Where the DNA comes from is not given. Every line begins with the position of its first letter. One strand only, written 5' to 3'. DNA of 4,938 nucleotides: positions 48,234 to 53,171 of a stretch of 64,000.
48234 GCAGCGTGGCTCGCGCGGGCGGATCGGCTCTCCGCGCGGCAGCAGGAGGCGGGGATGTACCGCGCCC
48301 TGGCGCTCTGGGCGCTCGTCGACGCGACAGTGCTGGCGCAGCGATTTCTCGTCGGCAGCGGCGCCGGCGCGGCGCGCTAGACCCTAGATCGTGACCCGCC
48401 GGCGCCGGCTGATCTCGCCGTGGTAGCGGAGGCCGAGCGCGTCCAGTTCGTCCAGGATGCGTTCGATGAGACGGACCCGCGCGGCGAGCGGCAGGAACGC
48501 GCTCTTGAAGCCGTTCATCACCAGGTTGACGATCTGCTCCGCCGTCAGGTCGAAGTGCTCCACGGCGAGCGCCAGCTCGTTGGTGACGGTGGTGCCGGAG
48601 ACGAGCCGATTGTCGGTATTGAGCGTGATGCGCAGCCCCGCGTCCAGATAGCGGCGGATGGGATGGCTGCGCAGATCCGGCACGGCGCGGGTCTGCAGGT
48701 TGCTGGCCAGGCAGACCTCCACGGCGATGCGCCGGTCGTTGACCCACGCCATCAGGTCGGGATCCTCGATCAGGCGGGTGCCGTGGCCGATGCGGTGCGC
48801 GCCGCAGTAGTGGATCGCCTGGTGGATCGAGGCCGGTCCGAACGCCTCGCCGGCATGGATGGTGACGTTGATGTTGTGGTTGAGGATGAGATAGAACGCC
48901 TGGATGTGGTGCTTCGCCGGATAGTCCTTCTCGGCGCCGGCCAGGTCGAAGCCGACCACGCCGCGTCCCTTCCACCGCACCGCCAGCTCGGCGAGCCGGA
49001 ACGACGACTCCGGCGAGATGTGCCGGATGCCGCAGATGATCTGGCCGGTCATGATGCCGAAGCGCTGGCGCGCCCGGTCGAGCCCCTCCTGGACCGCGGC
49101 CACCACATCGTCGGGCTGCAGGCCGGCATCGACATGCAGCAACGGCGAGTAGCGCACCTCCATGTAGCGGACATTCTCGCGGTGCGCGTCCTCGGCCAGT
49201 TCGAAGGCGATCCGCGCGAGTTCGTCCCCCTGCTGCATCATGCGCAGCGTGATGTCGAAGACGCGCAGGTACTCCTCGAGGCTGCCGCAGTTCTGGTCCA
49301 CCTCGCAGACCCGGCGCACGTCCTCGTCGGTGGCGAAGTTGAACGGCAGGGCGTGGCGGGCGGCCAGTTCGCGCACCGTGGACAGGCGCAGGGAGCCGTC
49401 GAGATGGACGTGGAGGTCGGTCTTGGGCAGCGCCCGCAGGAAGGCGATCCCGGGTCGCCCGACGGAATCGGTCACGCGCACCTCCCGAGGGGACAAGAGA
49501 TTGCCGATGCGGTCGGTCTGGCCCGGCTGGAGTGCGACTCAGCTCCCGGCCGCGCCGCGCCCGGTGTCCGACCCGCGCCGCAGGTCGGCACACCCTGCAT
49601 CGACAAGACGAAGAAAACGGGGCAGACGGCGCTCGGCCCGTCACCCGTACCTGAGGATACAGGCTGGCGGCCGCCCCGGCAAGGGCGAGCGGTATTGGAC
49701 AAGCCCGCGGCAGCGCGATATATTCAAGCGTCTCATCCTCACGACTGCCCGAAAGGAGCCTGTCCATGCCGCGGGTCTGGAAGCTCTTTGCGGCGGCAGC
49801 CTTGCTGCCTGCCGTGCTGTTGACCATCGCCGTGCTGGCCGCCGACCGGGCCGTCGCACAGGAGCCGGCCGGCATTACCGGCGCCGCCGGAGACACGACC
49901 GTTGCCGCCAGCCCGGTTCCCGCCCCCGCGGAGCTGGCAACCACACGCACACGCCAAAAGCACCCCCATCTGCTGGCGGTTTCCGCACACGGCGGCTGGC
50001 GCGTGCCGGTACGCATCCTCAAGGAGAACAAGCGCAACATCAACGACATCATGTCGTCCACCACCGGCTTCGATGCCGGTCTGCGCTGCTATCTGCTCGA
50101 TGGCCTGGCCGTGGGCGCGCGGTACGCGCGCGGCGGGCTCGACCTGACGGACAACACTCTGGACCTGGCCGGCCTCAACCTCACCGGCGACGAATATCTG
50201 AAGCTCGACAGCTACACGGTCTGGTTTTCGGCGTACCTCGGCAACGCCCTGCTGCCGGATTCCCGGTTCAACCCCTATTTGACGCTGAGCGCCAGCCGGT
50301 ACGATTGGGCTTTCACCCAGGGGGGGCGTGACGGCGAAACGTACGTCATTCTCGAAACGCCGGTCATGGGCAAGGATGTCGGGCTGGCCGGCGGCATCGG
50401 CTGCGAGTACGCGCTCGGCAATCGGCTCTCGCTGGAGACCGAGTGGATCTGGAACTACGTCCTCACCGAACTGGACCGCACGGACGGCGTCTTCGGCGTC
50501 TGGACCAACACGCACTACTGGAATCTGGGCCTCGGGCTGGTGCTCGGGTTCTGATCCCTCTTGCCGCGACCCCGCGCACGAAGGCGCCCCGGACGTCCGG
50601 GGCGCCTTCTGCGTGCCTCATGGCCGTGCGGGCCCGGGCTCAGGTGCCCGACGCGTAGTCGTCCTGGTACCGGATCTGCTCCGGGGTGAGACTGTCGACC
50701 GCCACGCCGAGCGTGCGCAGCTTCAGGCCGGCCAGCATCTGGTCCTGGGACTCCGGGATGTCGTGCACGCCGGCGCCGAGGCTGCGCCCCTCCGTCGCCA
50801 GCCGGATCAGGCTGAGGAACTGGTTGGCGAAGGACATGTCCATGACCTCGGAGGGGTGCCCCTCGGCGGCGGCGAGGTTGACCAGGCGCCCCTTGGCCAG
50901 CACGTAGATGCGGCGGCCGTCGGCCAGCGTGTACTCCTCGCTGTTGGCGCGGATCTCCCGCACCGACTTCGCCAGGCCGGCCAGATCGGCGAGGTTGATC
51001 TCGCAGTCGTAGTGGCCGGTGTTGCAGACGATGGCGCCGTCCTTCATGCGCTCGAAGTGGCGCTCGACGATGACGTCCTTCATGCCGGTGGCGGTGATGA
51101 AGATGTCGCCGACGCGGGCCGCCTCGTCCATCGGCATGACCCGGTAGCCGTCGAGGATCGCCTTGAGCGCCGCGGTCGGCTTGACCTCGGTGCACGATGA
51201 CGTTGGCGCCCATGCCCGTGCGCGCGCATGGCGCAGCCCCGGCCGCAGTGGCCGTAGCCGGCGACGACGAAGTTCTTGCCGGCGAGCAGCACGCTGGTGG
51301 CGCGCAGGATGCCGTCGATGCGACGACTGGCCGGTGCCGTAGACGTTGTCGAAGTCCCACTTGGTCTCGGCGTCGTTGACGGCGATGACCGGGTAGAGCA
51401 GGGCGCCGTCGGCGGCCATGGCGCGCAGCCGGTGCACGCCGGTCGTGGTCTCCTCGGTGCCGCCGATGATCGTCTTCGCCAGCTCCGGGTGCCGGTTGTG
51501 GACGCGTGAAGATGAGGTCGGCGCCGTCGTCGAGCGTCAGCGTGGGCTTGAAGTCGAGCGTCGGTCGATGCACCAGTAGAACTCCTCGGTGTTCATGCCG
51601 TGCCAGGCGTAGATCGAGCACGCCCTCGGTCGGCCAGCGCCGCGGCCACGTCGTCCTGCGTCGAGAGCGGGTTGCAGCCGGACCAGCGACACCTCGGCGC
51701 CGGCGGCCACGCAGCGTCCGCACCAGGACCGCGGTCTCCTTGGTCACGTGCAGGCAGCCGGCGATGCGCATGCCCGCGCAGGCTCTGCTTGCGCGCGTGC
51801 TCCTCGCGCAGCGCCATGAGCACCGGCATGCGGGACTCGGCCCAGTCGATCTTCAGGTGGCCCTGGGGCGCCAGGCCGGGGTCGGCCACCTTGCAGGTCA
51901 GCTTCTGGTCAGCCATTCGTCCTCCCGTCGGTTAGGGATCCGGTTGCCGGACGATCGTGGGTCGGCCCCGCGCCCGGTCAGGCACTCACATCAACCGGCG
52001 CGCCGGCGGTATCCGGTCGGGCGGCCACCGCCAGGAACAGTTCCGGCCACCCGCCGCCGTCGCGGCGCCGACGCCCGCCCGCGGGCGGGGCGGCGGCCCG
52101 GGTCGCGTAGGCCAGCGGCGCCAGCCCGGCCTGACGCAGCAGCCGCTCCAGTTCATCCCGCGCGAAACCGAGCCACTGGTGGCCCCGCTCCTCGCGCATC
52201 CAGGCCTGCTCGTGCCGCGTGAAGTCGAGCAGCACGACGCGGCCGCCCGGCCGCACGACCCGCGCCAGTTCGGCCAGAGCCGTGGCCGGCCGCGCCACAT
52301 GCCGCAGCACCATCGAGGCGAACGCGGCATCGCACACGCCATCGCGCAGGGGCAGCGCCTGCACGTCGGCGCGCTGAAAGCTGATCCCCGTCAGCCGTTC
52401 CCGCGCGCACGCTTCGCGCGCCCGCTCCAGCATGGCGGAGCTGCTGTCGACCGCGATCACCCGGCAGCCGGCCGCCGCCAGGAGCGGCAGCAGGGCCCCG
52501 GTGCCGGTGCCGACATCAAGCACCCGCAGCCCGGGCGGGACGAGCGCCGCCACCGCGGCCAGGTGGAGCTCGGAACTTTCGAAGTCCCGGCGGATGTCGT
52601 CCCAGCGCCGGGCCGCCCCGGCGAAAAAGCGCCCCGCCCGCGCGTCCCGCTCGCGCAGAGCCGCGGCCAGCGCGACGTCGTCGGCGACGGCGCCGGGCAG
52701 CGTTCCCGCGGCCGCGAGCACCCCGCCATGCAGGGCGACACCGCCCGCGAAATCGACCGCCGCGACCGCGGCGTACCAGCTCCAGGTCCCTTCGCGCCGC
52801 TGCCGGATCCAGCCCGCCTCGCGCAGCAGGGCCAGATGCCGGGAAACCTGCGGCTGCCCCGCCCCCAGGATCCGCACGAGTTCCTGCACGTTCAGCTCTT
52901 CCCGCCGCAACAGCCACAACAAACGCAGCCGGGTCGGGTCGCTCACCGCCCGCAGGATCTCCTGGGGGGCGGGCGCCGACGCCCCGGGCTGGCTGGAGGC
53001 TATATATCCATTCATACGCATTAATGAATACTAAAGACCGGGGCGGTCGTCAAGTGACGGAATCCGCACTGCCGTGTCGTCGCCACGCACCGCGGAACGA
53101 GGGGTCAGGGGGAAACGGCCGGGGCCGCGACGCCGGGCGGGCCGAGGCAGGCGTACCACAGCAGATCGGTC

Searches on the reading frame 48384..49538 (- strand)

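Call 64: search_protein_families(library=pfam, proteins=[window:48384-49538:-], max_evalue=0.00001)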
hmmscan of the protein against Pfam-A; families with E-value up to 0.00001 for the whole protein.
window:48384-49538:- (384 aa): 1 family
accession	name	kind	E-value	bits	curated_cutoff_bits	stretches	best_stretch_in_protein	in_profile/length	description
PF00962.28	A_deaminase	-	8.8e-96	321.3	27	1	38-362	1-328/330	Adenosine deaminase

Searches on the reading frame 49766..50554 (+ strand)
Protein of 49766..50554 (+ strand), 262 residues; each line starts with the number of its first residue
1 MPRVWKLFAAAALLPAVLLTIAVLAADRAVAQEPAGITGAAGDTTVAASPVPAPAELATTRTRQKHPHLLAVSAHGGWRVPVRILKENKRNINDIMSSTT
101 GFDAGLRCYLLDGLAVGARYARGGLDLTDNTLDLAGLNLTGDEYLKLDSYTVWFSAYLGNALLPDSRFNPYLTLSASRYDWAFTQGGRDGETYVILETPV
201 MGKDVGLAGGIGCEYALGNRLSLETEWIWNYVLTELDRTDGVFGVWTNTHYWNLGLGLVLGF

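Call 5: search_protein_families(library=pfam, proteins=[window:49766-50554:+], max_evalue=0.001)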
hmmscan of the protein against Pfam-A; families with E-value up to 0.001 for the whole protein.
window:49766-50554:+ (262 aa): 1 family
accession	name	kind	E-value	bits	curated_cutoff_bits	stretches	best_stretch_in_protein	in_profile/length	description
PF13505.12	OMP_b-brl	-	6.5e-06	26.9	28.7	1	89-257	42-172/175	Outer membrane protein beta-barrel domain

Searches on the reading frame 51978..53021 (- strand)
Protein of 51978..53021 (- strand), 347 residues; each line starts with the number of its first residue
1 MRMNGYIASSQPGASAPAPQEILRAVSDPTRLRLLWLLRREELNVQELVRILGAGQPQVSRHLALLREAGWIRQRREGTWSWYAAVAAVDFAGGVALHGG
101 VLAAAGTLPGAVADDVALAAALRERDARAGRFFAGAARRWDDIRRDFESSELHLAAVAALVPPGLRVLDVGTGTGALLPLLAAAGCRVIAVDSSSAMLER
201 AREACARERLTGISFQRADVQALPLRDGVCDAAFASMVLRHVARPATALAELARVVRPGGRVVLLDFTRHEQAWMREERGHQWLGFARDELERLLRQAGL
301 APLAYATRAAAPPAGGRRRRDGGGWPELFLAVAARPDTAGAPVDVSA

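Call 5: search_protein_families(library=pfam, proteins=[window:51978-53021:-], max_evalue=0.001)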
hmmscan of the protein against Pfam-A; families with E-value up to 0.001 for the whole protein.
window:51978-53021:- (347 aa): 14 families
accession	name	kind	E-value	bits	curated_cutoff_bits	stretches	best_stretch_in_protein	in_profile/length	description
PF08241.18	Methyltransf_11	-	4.8e-26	91.7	21.2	1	168-264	1-95/95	Methyltransferase domain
PF13649.12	Methyltransf_25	-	6.8e-23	81.6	27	1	167-260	1-97/97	Methyltransferase domain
PF13847.12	Methyltransf_31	-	5.2e-20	72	27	1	164-274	4-125/145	Methyltransferase domain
PF13489.12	Methyltransf_23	-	1.6e-19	70.6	27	1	161-302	20-161/164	Methyltransferase domain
PF08242.18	Methyltransf_12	-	2.7e-15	57.3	30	1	168-262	1-98/98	Methyltransferase domain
PF01209.24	Ubie_methyltran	-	1.4e-14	54.4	20.1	1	163-276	47-163/233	ubiE/COQ5 methyltransferase family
PF01022.26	HTH_5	-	1.7e-12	47.4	22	1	28-71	1-44/47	Bacterial regulatory protein, arsR family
PF12840.13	HTH_20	-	1.5e-10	41.3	27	1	27-72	2-48/51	Helix-turn-helix domain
PF12802.13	MarR_2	-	2.8e-07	31.1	27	1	30-78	6-56/61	MarR family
PF07021.18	MetW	-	6.7e-06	26.3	21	1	155-257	5-103/193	Methionine biosynthesis protein MetW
PF01135.25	PCMT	-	0.00024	21.4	20.3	1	161-264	71-171/210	Protein-L-isoaspartate(D-aspartate) O-methyltransferase (PCMT)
PF25213.1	HVO_A0261_N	-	0.00026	21.3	35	0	29-78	11-59/86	HVO_A0261 N-terminal domain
PF09339.16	HTH_IclR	-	0.00041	20.5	22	1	40-75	16-51/52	IclR helix-turn-helix domain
PF13545.12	HTH_Crp_2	-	0.00084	19.7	27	0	43-76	23-56/70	Crp-like helix-turn-helix domain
